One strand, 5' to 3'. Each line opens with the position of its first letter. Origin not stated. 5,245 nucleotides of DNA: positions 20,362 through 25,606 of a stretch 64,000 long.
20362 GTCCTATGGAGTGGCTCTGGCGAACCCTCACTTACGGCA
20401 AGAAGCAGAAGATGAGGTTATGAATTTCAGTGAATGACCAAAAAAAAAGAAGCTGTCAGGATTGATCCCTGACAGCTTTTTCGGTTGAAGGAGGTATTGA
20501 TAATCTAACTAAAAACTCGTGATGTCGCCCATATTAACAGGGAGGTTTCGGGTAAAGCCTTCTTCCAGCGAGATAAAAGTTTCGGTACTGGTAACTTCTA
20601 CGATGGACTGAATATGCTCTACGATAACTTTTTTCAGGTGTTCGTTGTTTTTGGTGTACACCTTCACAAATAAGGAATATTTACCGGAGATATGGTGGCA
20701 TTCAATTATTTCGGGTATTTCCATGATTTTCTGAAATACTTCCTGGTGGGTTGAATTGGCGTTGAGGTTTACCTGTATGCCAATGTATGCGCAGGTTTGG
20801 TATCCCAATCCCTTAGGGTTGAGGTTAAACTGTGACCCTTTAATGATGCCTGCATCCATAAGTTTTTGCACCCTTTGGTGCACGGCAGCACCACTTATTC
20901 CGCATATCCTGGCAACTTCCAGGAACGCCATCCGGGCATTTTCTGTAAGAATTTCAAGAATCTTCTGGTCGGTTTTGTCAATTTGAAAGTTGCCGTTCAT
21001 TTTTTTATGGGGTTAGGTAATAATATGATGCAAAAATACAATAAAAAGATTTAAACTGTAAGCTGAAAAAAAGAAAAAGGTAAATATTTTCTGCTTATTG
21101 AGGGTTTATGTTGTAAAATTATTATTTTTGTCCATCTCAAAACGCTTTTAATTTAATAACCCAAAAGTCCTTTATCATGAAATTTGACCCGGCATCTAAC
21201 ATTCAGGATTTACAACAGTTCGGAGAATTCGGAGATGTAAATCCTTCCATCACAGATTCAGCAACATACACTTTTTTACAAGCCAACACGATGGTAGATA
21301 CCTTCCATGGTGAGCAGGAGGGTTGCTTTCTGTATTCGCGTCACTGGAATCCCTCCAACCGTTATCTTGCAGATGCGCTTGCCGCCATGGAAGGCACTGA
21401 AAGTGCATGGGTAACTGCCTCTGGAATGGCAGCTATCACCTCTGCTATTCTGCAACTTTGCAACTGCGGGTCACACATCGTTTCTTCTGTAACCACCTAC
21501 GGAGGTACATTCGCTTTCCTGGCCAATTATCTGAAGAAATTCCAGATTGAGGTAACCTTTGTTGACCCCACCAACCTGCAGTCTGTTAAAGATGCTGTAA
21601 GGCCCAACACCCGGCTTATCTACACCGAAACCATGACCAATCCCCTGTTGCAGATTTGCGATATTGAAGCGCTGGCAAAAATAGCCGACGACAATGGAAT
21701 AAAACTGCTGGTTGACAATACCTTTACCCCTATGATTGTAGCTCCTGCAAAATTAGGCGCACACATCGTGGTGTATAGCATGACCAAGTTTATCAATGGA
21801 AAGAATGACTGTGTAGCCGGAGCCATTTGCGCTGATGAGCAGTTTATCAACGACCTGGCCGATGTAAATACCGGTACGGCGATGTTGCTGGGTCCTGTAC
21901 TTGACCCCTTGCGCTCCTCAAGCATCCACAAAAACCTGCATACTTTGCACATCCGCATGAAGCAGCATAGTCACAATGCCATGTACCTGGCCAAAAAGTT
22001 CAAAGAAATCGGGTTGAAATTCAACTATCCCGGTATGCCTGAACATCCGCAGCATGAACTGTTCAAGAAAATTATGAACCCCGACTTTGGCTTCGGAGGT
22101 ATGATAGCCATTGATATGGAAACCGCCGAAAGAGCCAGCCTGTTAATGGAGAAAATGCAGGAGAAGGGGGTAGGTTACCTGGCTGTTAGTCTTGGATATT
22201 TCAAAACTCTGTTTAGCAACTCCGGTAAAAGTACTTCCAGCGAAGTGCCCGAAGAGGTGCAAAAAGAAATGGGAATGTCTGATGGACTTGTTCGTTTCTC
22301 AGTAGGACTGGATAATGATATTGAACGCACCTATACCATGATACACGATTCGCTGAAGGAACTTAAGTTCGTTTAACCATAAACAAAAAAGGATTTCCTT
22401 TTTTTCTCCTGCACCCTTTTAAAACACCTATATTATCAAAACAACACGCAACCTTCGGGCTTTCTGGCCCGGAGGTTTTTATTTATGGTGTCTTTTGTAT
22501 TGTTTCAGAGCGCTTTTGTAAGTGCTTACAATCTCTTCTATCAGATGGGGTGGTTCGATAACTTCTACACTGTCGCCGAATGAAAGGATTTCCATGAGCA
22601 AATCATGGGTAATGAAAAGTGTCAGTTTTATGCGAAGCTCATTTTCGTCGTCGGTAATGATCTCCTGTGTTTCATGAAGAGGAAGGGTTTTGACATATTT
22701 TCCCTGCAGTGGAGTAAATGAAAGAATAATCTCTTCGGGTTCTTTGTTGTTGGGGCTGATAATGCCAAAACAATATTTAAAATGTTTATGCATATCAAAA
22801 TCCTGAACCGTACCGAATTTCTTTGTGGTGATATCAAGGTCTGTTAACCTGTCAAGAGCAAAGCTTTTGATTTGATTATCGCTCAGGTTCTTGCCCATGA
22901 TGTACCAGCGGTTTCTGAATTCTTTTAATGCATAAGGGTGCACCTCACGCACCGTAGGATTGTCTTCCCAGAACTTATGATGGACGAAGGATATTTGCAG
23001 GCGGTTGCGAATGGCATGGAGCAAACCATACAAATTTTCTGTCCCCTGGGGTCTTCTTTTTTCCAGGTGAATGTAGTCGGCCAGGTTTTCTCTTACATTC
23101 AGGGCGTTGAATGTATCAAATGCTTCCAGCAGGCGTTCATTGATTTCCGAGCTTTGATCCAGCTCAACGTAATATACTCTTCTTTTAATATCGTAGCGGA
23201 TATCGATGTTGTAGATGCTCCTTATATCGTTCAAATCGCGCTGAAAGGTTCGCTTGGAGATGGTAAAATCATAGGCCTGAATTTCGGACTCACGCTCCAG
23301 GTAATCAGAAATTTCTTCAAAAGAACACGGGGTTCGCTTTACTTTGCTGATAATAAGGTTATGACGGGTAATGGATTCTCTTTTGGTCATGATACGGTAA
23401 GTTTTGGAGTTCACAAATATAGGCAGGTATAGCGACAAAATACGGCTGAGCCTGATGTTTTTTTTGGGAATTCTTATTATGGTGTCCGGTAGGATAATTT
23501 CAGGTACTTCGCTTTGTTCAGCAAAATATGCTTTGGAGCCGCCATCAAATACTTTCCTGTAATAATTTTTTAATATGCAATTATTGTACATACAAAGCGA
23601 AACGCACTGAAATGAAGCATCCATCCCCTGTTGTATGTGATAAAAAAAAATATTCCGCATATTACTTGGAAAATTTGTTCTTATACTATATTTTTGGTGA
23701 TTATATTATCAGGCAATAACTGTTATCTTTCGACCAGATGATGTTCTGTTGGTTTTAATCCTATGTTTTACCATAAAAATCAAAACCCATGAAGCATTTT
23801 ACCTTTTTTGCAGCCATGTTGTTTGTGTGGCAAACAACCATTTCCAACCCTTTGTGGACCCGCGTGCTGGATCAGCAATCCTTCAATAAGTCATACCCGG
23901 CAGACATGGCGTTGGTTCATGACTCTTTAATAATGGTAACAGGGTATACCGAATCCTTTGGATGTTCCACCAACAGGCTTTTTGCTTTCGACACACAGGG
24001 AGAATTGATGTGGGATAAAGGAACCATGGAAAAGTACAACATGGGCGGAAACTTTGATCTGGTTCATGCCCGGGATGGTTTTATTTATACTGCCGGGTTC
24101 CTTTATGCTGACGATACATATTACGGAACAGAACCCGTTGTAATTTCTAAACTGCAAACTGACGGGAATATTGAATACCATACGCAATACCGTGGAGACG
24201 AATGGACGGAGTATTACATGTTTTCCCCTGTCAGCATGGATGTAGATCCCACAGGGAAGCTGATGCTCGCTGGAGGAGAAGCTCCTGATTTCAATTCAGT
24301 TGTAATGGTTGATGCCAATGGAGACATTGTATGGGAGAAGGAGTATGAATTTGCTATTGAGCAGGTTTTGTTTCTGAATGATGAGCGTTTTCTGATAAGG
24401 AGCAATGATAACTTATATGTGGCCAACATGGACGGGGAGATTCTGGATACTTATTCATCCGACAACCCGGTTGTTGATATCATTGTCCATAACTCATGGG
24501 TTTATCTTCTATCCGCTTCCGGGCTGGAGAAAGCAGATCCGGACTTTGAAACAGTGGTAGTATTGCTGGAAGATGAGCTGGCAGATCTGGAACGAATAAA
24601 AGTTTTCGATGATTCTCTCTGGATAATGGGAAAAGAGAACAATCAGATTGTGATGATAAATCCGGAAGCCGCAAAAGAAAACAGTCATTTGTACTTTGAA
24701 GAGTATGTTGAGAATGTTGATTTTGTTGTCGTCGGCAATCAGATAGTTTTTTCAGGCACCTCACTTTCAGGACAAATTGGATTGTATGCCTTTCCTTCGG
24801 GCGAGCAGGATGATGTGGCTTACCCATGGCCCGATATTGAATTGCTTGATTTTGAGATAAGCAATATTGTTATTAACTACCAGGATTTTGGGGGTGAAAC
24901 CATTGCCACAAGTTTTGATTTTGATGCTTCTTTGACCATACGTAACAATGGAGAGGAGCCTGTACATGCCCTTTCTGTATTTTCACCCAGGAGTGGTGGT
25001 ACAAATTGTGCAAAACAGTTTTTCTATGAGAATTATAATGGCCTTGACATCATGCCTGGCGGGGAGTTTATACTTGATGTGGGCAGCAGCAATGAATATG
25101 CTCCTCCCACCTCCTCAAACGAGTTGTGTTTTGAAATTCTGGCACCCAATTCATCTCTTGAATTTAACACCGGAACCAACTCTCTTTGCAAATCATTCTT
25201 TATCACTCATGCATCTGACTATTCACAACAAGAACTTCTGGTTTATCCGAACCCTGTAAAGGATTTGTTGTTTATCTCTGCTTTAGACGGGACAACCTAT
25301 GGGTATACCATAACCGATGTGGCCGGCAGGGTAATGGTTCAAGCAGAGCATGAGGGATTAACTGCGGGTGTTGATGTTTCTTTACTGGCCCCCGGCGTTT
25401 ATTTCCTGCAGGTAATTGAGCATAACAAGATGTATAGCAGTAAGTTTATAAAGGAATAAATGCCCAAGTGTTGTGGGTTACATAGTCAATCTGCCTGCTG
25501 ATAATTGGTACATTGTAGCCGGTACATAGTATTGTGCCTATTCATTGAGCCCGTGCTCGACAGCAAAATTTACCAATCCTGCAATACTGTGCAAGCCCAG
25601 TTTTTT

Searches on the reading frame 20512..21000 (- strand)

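Call 42: search_protein_families(library=pfam, proteins=[window:20512-21000:-], max_evalue=0.001)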
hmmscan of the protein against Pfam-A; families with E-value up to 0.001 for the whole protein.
window:20512-21000:- (163 aa): 6 families
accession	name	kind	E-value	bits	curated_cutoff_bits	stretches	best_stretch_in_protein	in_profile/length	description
PF01037.27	AsnC_trans_reg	-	1e-19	70.6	25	1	75-147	1-73/73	Lrp/AsnC ligand binding domain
PF13412.12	HTH_24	-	7.6e-16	57.9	21.9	1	7-54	1-48/48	Winged helix-turn-helix DNA-binding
PF13404.12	HTH_AsnC-type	-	9.3e-15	54.6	27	1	7-47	1-41/42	AsnC-type helix-turn-helix domain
PF12840.13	HTH_20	-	2.3e-05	24.7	27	1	8-54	3-49/51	Helix-turn-helix domain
PF09339.16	HTH_IclR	-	0.0003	21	22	1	14-53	8-48/52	IclR helix-turn-helix domain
PF22482.2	AsnC_trans_reg_3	-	0.00041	20.9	24.4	1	87-144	26-82/95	PF0864 C-terminal dimeric alpha+beta barrel domain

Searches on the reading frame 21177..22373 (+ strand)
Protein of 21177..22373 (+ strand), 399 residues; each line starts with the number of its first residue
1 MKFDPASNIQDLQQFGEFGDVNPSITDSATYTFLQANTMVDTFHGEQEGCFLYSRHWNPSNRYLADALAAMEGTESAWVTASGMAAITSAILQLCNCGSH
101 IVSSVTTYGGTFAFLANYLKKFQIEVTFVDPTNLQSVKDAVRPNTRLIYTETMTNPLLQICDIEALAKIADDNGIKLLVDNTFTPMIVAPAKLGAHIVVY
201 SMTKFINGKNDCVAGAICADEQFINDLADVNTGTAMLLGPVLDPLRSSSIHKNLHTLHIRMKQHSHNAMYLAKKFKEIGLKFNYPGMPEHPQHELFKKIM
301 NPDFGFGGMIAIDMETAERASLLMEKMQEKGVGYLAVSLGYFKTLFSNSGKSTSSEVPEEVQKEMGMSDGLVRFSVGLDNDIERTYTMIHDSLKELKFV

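Call 42: search_protein_families(library=pfam, proteins=[window:21177-22373:+], max_evalue=0.001)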
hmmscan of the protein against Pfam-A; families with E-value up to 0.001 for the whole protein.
window:21177-22373:+ (399 aa): 4 families
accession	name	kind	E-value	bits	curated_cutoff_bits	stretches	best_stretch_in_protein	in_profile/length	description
PF01053.26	Cys_Met_Meta_PP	-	1.3e-94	317.4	27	1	17-380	14-368/381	Cys/Met metabolism PLP-dependent enzyme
PF00155.27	Aminotran_1_2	-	1.4e-07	31.5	19.7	1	73-282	64-297/361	Aminotransferase class I and II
PF01041.23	DegT_DnrJ_EryC1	-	3.2e-05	23.8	19.8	1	59-180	24-145/360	DegT/DnrJ/EryC1/StrS aminotransferase family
PF01212.27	Beta_elim_lyase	-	0.00048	20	27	1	59-181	32-169/288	Beta-eliminating lyase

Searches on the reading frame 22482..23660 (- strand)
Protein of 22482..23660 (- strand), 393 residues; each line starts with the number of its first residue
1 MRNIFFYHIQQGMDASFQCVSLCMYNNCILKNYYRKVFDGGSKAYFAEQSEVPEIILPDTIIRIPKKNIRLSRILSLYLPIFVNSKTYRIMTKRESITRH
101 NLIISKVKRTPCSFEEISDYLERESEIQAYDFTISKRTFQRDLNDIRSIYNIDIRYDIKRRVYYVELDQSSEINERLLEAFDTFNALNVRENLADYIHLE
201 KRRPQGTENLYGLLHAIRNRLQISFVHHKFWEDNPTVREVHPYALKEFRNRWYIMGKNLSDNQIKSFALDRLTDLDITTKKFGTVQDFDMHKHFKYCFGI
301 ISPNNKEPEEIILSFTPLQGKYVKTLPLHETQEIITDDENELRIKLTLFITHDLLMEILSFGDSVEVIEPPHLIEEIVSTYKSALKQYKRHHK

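Call 42: search_protein_families(library=pfam, proteins=[window:22482-23660:-], max_evalue=0.001)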
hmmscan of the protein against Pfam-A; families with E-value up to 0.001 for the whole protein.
window:22482-23660:- (393 aa): 2 families
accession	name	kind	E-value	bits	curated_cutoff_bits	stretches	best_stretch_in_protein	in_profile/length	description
PF13280.12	WYL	-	2e-13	50.6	21.8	1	209-276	2-69/70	WYL domain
PF25583.1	WCX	-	7.4e-13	49.1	23.9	1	308-385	2-76/76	WCX domain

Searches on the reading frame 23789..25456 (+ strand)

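Call 42: search_protein_families(library=pfam, proteins=[window:23789-25456:+], max_evalue=0.001)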
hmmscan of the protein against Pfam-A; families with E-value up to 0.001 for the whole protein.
window:23789-25456:+ (556 aa): 2 families
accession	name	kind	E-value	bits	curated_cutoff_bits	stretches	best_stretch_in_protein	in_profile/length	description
PF18962.6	Por_Secre_tail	-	1.7e-11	44.7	27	1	485-554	1-74/75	Secretion system C-terminal sorting domain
PF18975.6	DUF5711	-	0.00046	20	26.3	0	169-240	261-333/344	Family of unknown function (DUF5711)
